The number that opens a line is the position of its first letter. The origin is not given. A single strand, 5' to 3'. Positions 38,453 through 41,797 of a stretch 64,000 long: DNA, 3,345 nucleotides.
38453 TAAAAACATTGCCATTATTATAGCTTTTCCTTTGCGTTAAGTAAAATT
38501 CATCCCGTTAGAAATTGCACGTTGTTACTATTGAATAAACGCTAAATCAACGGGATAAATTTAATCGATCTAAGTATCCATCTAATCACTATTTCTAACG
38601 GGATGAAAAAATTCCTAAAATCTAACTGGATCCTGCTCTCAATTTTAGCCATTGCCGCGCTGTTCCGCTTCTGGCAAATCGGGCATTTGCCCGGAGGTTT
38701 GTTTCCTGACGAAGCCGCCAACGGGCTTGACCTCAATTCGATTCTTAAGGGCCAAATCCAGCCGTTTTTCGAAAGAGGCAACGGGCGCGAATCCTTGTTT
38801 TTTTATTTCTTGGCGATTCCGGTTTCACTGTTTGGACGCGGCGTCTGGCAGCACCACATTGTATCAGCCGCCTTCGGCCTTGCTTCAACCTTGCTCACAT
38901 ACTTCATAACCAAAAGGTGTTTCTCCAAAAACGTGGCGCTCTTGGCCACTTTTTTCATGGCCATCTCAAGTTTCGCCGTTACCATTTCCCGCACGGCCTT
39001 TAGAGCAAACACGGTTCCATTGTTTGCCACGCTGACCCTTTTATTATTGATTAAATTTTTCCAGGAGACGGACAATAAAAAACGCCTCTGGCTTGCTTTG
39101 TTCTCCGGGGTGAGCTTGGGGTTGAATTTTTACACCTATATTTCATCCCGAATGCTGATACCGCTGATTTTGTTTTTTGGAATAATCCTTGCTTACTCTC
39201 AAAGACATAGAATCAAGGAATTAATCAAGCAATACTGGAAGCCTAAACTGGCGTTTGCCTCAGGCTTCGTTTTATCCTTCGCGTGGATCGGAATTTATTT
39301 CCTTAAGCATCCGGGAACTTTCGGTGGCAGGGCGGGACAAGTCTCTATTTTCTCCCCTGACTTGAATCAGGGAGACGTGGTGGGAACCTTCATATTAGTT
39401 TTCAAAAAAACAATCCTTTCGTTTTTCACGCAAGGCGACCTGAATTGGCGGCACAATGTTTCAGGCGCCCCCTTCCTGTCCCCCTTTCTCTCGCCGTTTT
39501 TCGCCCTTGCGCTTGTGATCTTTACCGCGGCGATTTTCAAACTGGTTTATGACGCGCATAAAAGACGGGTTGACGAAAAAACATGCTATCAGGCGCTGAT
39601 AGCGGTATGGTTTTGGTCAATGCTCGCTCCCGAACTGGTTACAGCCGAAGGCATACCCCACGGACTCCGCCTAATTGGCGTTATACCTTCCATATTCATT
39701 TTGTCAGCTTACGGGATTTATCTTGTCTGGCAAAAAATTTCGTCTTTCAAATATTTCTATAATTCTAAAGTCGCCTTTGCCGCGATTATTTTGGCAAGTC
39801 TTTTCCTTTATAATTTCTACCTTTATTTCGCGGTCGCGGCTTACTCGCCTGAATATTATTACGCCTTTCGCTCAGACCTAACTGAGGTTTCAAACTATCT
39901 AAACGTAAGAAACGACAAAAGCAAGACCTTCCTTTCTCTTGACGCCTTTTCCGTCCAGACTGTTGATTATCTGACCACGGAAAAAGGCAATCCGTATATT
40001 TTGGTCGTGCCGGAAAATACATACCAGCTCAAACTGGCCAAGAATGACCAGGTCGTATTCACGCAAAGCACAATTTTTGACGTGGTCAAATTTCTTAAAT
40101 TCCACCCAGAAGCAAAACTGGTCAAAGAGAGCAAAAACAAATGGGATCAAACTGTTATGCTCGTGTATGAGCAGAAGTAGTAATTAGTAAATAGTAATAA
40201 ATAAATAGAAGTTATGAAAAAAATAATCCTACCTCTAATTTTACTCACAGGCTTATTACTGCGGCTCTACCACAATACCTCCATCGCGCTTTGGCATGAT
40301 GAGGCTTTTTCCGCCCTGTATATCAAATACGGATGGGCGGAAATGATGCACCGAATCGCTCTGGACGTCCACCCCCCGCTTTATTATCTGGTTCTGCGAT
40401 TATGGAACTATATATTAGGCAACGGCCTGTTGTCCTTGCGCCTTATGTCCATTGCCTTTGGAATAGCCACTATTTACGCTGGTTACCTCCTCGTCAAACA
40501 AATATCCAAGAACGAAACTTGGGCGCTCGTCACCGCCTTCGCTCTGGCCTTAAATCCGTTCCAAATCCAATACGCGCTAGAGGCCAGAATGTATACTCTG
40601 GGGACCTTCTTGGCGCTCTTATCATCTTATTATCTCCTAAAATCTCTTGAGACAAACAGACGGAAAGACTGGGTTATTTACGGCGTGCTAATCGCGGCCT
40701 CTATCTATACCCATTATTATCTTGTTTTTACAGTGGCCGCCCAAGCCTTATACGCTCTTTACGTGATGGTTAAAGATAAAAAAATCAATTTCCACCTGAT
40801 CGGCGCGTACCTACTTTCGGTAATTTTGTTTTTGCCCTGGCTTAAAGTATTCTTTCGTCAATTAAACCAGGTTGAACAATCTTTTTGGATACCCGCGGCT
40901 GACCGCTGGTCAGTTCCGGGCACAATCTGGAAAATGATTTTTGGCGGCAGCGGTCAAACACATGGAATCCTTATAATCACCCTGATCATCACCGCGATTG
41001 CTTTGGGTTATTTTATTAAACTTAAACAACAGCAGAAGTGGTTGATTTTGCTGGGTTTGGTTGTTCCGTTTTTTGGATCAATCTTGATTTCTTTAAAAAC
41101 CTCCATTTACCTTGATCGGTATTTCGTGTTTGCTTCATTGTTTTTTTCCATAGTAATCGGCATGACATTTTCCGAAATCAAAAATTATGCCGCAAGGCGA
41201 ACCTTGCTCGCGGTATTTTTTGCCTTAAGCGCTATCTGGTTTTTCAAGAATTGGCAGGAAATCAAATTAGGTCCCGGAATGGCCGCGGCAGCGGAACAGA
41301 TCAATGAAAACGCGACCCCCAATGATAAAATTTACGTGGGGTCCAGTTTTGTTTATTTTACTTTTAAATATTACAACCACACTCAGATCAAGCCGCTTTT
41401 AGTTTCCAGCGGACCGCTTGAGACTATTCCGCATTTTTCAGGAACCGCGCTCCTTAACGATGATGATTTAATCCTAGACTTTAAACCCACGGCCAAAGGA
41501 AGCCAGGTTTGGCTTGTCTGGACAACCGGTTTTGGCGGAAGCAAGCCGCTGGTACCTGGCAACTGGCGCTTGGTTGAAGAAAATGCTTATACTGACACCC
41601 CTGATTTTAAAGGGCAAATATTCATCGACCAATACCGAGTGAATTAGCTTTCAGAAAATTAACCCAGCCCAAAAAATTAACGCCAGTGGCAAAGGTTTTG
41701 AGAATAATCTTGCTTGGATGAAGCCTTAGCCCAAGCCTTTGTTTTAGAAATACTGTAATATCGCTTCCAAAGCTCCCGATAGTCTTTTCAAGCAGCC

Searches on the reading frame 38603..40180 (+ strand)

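Call 51: search_protein_families(library=pfam, proteins=[window:38603-40180:+], max_evalue=0.00001)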
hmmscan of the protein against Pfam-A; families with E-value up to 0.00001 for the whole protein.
window:38603-40180:+ (525 aa): 2 families
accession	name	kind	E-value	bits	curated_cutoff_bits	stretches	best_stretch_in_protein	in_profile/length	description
PF13231.12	PMT_2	-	1.3e-14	55.2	26.1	1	65-208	5-142/160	Dolichyl-phosphate-mannose-protein mannosyltransferase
PF02366.24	PMT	-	3.7e-07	30.4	22.7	1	76-201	77-204/245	Dolichyl-phosphate-mannose-protein mannosyltransferase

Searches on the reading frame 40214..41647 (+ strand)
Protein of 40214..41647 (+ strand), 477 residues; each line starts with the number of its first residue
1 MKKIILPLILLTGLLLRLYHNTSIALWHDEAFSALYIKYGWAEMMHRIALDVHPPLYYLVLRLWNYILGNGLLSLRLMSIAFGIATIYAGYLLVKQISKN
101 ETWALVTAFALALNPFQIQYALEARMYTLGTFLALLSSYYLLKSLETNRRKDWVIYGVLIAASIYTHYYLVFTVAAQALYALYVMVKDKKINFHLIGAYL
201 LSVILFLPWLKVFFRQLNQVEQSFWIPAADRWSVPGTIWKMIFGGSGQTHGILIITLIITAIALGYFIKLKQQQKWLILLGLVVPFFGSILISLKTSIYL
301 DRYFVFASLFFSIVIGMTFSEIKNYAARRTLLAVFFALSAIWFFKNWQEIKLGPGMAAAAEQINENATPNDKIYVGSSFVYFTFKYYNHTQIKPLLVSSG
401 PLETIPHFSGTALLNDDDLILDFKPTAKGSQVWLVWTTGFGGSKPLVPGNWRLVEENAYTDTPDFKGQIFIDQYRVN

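Call 51: search_protein_families(library=pfam, proteins=[window:40214-41647:+], max_evalue=0.00001)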
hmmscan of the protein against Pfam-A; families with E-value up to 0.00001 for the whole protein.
window:40214-41647:+ (477 aa): 1 family
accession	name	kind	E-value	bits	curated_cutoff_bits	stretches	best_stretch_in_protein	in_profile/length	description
PF13231.12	PMT_2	-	2.4e-17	64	26.1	1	53-210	2-158/160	Dolichyl-phosphate-mannose-protein mannosyltransferase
